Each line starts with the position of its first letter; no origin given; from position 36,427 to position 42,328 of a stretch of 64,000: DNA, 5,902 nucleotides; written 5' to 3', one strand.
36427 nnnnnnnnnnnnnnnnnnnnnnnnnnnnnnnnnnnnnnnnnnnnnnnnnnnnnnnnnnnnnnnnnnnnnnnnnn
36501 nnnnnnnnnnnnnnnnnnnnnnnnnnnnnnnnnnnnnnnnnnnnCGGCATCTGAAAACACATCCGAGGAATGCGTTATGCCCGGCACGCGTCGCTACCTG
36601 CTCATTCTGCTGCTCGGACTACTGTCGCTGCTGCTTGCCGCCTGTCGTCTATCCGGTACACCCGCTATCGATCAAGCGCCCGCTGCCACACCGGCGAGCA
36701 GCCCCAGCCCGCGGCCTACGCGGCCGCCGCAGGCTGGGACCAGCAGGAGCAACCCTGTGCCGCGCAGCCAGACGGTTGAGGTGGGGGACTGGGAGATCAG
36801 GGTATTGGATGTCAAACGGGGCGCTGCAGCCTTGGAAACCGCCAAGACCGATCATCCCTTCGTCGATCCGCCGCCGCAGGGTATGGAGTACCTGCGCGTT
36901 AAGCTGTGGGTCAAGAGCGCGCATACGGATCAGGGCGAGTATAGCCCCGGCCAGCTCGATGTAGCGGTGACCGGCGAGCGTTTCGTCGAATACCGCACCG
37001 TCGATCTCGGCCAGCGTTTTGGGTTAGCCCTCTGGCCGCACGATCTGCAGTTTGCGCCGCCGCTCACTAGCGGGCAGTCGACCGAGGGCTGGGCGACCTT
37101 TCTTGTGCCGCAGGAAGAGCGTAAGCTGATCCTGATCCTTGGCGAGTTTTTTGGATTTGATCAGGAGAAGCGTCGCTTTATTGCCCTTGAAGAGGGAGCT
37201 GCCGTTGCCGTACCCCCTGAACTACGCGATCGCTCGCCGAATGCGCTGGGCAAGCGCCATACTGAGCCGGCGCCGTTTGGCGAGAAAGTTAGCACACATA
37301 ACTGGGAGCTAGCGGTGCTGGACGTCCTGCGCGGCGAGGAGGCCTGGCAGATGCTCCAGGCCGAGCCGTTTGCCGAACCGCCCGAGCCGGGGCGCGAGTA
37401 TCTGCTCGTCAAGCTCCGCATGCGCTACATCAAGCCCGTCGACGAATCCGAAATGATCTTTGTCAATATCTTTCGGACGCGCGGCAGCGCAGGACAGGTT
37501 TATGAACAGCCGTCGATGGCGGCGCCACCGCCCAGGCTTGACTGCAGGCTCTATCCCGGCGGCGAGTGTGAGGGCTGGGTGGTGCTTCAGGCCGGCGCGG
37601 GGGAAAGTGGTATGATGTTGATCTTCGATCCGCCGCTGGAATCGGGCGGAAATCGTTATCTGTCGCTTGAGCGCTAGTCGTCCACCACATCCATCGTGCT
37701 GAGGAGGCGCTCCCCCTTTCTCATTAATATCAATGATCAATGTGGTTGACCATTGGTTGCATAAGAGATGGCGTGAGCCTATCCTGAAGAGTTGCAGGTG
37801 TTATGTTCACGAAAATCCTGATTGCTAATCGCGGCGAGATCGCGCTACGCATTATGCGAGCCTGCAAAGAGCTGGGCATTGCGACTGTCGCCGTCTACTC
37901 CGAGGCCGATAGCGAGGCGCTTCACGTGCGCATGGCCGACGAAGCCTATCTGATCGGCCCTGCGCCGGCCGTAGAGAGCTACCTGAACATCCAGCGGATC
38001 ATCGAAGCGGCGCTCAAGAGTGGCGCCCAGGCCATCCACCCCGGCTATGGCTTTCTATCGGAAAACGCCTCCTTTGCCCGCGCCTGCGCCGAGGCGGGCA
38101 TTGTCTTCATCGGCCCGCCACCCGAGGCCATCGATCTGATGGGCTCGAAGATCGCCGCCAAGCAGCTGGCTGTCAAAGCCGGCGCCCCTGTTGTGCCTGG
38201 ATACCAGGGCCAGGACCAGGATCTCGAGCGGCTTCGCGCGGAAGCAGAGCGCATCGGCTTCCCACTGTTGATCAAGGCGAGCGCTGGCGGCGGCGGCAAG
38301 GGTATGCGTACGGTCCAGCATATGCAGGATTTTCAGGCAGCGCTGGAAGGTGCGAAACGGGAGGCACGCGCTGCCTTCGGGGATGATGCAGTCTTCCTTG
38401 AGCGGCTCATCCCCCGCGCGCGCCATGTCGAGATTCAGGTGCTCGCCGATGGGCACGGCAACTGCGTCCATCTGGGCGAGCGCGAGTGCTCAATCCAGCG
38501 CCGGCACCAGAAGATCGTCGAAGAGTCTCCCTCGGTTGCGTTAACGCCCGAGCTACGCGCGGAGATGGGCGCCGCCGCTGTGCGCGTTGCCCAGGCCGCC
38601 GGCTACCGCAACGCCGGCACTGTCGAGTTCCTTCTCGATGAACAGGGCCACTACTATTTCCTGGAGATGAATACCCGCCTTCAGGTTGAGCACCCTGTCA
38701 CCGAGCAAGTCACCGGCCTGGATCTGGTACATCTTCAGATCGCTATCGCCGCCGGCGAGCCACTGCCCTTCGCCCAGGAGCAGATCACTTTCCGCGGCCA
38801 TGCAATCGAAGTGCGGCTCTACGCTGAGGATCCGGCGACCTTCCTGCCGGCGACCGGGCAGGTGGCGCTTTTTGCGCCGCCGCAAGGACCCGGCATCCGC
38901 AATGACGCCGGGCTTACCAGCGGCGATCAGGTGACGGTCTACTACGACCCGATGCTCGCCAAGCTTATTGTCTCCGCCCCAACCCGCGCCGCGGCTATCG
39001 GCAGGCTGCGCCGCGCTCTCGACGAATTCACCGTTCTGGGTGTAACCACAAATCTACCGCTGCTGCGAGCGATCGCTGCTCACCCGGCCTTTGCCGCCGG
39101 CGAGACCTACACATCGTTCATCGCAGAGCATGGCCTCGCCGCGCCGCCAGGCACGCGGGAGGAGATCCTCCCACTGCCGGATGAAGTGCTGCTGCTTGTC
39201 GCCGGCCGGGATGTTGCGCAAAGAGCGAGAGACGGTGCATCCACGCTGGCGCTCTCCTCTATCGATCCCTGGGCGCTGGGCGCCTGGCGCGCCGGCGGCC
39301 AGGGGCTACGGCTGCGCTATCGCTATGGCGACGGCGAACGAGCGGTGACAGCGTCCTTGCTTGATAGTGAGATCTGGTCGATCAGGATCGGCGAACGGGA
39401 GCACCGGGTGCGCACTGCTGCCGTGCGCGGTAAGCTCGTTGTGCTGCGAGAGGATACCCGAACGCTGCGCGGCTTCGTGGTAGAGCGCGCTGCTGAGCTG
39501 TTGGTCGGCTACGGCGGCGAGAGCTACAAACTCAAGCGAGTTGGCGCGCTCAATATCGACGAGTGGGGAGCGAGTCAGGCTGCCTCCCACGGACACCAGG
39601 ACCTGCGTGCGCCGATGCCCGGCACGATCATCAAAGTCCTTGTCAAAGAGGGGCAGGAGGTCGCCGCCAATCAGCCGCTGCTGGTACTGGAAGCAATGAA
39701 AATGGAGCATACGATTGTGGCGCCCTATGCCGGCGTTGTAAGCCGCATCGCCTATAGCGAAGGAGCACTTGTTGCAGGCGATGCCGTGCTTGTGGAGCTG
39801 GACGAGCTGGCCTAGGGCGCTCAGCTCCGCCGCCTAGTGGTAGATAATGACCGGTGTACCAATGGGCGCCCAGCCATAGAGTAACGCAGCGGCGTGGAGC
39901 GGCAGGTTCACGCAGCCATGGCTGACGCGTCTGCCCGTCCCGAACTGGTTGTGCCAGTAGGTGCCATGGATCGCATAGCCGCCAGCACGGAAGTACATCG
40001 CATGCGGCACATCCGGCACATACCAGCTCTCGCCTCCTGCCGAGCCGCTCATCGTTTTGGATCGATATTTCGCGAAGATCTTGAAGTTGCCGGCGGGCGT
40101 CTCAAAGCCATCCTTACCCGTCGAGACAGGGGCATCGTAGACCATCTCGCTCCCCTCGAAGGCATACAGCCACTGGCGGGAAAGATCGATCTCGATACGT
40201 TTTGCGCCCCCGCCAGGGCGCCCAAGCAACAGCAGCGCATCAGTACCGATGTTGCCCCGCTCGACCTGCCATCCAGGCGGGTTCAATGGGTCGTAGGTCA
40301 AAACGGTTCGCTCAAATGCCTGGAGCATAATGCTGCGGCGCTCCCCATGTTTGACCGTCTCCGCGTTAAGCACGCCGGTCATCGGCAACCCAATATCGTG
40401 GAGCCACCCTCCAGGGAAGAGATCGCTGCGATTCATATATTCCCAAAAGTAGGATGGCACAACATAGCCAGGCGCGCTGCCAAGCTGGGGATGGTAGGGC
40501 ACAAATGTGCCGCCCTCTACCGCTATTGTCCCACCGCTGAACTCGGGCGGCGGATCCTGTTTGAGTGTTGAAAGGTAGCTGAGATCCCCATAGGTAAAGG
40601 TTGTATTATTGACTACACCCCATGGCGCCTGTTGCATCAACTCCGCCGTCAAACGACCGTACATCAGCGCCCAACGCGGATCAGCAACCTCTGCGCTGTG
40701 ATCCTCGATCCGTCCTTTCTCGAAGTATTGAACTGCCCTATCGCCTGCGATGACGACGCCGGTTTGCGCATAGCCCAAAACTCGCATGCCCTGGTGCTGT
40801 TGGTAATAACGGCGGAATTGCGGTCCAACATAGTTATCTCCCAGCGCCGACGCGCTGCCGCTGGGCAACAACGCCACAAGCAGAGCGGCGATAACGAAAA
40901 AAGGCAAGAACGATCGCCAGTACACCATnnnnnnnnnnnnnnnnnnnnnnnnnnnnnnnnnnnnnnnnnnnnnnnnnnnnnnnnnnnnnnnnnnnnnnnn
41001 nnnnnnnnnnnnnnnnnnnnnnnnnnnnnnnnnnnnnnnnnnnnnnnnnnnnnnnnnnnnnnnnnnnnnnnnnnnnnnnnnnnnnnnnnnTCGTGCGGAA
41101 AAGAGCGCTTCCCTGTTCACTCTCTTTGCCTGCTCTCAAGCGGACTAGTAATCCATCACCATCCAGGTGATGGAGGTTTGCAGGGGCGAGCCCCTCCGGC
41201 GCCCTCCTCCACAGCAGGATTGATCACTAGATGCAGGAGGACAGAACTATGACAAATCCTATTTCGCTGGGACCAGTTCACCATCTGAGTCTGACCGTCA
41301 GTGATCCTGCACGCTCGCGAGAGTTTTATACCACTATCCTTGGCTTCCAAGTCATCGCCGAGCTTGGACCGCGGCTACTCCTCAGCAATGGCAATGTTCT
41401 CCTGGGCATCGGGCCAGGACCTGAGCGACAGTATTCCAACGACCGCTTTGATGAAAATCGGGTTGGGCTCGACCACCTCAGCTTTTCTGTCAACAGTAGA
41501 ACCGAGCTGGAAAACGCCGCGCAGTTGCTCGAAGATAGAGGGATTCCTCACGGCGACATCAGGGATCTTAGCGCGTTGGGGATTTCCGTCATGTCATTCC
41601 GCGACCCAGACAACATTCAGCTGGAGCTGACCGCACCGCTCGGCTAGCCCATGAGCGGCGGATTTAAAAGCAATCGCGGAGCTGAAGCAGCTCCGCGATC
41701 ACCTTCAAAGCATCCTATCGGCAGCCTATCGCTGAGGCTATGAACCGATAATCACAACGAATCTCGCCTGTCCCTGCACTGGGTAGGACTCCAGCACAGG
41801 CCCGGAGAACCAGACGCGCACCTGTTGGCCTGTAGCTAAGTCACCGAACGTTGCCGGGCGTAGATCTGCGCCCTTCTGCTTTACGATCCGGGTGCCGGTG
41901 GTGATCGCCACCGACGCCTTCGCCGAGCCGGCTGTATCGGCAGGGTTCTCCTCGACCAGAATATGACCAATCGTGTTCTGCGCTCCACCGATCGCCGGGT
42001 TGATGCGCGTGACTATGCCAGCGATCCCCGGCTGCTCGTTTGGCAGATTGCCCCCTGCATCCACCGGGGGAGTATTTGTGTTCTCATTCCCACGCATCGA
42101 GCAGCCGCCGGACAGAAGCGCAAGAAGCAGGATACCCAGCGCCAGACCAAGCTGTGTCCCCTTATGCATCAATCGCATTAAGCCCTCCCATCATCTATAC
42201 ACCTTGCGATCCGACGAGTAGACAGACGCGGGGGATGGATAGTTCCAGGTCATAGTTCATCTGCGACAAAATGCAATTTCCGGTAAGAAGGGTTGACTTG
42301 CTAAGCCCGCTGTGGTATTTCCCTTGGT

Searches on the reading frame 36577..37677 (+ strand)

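Call 15: search_protein_families(library=pfam, proteins=[window:36577-37677:+])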
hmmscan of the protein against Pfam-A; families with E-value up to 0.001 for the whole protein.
window:36577-37677:+ (366 aa): 1 family
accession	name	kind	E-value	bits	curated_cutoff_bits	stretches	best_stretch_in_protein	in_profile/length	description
PF11611.13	DUF4352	-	4.2e-08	33.9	25.9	0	65-192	5-117/122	Domain of unknown function (DUF4352)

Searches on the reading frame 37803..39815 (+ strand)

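Call 15: search_protein_families(library=pfam, proteins=[window:37803-39815:+])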
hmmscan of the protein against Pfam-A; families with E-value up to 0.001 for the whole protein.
window:37803-39815:+ (670 aa): 9 families
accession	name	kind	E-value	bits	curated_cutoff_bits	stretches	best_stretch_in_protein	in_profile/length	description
PF02786.22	CPSase_L_D2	-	6.2e-74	248.5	19.8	1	116-322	2-209/211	Carbamoyl-phosphate synthase L chain, ATP binding domain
PF00289.28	Biotin_carb_N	-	1.3e-50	170.9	25.5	1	1-110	1-110/110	Biotin carboxylase, N-terminal domain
PF02785.25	Biotin_carb_C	-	2.1e-36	124.8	32.4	1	336-441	1-107/108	Biotin carboxylase C-terminal domain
PF00364.28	Biotin_lipoyl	-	2.6e-19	69.2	22.1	1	600-666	2-73/73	Biotin-requiring enzyme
PF07478.18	Dala_Dala_lig_C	-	6.6e-12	45.8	24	1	142-291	26-174/204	D-ala D-ala ligase C-terminus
PF02222.28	ATP-grasp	-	1.7e-06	28.2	27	1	131-289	10-159/179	ATP-grasp domain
PF21139.3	BT_MCC_alpha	-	2.5e-06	28.3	31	1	459-580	1-116/118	Methylcrotonyl-CoA carboxylase, alpha-subunit, BT domain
PF13437.12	HlyD_3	-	3.6e-05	24.9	22.2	0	601-630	2-31/106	HlyD family secretion protein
PF13533.13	Biotin_lipoyl_2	-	0.00033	20.9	29.8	0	601-630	3-32/32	Biotin-lipoyl like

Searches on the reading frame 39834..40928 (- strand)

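Call 15: search_protein_families(library=pfam, proteins=[window:39834-40928:-])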
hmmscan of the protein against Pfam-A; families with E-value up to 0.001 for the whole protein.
window:39834-40928:- (364 aa): 1 family
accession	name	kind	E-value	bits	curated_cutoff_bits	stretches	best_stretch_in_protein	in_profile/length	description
PF03734.19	YkuD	-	1.3e-24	87.9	23.4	1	243-362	2-146/146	L,D-transpeptidase catalytic domain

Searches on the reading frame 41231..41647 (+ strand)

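Call 15: search_protein_families(library=pfam, proteins=[window:41231-41647:+])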
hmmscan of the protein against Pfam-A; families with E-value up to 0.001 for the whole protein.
window:41231-41647:+ (138 aa): 3 families
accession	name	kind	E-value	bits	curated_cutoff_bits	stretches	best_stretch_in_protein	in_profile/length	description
PF00903.31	Glyoxalase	-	2.5e-11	44.5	20.6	1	16-133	2-121/121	Glyoxalase/Bleomycin resistance protein/Dioxygenase superfamily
PF22677.2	Ble-like_N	-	8.8e-06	25.8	24.5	1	18-43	4-29/41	Bleomycin resistance protein-like N-terminal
PF13669.12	Glyoxalase_4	-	0.0008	20.1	27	0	17-106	1-92/109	Glyoxalase/Bleomycin resistance protein/Dioxygenase superfamily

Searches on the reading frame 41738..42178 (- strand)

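Call 56: search_protein_families(library=pfam, proteins=[window:41738-42178:-])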
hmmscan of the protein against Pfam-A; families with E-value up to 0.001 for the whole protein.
window:41738-42178:- (146 aa): 1 family
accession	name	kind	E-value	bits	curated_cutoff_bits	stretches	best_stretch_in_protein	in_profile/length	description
PF11518.13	DUF3221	-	1.2e-07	32.3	26.4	1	111-144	48-81/82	Protein of unknown function (DUF3221)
